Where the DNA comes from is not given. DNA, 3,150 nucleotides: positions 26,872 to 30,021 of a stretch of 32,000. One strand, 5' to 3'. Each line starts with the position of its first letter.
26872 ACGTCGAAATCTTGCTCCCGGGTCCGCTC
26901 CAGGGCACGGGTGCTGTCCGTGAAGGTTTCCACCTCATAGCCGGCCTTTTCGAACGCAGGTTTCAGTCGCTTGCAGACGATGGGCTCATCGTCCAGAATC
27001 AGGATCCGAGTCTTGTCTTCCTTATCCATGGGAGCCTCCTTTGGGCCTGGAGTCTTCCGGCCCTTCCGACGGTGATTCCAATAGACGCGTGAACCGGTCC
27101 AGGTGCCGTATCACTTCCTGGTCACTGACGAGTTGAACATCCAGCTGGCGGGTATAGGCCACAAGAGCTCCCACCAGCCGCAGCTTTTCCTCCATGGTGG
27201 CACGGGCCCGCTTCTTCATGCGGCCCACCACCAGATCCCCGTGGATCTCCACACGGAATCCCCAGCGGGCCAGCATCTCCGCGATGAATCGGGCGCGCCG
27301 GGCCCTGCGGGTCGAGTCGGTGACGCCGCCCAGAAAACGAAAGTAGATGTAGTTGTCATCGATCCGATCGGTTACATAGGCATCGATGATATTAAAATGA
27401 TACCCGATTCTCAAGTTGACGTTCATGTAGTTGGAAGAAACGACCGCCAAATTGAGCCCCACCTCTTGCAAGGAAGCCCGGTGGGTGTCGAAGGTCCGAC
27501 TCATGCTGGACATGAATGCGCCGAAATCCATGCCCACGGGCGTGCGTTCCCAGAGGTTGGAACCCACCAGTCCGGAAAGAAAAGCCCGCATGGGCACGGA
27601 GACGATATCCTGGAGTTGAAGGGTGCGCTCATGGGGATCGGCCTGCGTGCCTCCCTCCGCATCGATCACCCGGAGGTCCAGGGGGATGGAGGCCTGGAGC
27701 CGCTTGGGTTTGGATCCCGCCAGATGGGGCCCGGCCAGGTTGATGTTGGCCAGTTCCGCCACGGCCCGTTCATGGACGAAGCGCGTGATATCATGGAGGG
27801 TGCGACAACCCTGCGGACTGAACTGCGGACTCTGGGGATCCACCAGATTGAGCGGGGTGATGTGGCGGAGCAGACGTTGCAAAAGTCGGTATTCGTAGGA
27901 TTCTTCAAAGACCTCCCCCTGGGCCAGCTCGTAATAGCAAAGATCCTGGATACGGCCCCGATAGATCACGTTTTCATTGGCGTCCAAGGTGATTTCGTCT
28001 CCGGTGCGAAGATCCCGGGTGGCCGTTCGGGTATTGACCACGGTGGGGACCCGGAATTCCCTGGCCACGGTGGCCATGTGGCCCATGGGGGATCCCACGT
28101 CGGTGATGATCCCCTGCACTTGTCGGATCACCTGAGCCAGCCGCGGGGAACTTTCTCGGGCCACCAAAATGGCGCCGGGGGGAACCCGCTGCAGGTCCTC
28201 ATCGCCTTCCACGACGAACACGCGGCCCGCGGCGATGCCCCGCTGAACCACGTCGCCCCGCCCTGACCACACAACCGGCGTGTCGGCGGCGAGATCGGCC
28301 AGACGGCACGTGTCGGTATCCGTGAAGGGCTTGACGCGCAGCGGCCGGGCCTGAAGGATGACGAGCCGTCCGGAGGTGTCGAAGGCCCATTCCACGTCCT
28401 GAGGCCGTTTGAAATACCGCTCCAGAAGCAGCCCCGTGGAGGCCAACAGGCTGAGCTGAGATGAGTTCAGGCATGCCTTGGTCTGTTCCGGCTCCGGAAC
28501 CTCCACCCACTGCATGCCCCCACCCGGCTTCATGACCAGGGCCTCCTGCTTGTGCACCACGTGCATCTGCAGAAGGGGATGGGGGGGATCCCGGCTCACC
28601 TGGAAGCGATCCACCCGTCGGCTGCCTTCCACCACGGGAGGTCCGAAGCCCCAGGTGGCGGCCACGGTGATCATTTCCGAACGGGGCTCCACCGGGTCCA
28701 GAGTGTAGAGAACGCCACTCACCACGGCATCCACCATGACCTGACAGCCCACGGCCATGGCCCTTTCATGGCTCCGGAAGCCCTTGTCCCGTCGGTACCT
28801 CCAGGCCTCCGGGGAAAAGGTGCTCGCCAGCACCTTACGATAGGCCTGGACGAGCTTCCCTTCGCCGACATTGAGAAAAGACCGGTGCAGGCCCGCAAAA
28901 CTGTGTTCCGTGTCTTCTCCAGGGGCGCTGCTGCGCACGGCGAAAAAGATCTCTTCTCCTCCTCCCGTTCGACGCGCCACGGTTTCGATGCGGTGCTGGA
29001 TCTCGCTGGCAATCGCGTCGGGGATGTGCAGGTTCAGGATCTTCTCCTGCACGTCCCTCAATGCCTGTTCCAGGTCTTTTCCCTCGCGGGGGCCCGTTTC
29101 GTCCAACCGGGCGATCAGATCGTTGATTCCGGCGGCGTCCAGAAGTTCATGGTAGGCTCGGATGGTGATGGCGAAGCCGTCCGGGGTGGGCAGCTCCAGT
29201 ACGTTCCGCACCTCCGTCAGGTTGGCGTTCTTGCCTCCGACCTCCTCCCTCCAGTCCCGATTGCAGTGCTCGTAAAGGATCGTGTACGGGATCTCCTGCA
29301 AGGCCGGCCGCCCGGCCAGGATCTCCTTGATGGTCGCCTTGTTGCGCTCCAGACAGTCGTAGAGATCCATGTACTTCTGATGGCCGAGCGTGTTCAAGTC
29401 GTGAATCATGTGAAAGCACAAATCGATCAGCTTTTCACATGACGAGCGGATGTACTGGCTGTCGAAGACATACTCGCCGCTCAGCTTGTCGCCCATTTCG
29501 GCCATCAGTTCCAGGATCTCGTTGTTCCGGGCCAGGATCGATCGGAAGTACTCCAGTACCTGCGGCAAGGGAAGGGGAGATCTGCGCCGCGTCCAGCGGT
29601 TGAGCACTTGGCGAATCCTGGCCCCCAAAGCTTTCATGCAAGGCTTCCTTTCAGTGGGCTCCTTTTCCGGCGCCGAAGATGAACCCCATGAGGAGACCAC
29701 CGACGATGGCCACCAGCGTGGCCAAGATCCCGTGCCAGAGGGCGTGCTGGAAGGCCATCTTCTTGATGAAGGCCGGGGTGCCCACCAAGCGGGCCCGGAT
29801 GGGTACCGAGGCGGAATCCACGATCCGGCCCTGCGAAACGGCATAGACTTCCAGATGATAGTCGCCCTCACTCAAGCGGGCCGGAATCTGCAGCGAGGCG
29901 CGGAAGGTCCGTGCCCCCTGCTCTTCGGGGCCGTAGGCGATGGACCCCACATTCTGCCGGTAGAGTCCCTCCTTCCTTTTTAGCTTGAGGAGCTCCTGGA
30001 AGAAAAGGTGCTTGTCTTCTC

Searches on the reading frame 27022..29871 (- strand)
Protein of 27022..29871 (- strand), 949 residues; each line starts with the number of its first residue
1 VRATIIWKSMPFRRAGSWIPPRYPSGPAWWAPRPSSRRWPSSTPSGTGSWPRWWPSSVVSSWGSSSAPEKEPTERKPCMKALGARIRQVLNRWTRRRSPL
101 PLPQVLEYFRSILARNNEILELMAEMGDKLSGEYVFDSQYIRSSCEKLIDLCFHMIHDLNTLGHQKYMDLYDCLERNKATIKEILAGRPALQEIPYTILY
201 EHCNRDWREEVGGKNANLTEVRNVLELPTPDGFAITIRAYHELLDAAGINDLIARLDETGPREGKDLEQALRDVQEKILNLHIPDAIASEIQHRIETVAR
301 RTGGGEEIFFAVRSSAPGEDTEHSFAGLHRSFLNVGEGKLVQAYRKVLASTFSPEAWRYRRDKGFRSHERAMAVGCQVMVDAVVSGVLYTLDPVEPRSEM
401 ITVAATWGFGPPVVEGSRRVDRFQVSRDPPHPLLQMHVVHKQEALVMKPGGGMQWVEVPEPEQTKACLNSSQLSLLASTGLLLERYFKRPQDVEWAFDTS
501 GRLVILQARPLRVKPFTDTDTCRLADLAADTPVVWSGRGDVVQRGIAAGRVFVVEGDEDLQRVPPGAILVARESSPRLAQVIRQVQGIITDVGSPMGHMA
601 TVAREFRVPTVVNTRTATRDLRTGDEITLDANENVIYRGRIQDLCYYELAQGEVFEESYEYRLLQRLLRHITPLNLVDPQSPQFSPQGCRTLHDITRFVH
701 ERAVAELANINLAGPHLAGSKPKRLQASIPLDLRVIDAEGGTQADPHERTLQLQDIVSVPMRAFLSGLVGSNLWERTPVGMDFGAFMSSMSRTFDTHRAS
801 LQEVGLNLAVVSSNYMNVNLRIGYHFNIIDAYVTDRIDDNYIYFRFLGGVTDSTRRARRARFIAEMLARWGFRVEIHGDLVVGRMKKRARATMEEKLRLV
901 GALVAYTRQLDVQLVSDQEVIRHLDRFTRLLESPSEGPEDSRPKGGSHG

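Call 44: search_protein_families(library=ncbifam, proteins=[window:27022-29871:-], max_evalue=0.00001)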
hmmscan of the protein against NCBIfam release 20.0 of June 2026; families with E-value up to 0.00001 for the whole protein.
window:27022-29871:- (949 aa): 25 families
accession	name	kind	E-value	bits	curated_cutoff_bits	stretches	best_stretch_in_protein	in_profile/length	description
NF005057.0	PRK06464.1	equivalog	2.8e-89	300.2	598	1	199-642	9-466/798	phosphoenolpyruvate synthase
TIGR01418.1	PEP_synth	equivalog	3.1e-85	287.1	739.75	1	203-642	8-462/784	pyruvate, water dikinase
NF004881.0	PRK06241.2-2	equivalog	3.3e-69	234.1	883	2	209-512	17-311/898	phosphoenolpyruvate synthase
NF004877.0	PRK06241.1-2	subfamily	9.6e-65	219.3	866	2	196-511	4-312/869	phosphoenolpyruvate synthase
NF004878.0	PRK06241.1-3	subfamily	3.1e-63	214.2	945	2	196-511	4-311/891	phosphoenolpyruvate synthase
NF041857.1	RIF_Ptrans_rph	equivalog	9.1e-63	212.9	999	2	203-511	9-310/864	rifamycin-inactivating phosphotransferase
NF052631.1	prodigiosin_PigC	equivalog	2.7e-62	210.9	1300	2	207-515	12-301/883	prodigiosin ligase PigC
NF052632.1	undecylprod_RedH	equivalog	5.3e-61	206.6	1350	2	206-519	12-301/880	undecylprodigiosin ligase RedH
NF004879.0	PRK06241.1-4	equivalog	2.6e-52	178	976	2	210-512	18-313/868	phosphoenolpyruvate synthase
NF004880.0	PRK06241.2-1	equivalog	1.7e-45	155.3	972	2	211-418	18-216/837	phosphoenolpyruvate synthase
NF004883.0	PRK06241.2-4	equivalog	1.7e-43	148.9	1063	1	209-516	30-332/928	phosphoenolpyruvate synthase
NF000283.1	RPH_KJ151292.1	equivalog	5.4e-38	130.7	1700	2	209-512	18-314/865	rifamycin-inactivating phosphotransferase Rph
NF004882.0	PRK06241.2-3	equivalog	8e-30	103.6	850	2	208-416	9-207/827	phosphoenolpyruvate synthase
NF006153.0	PRK08296.1-5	subfamily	8.9e-19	67.3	578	1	540-635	507-602/608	hypothetical protein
NF004531.0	PRK05878.1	equivalog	7.6e-18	64.4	456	1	538-645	355-463/534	pyruvate, phosphate dikinase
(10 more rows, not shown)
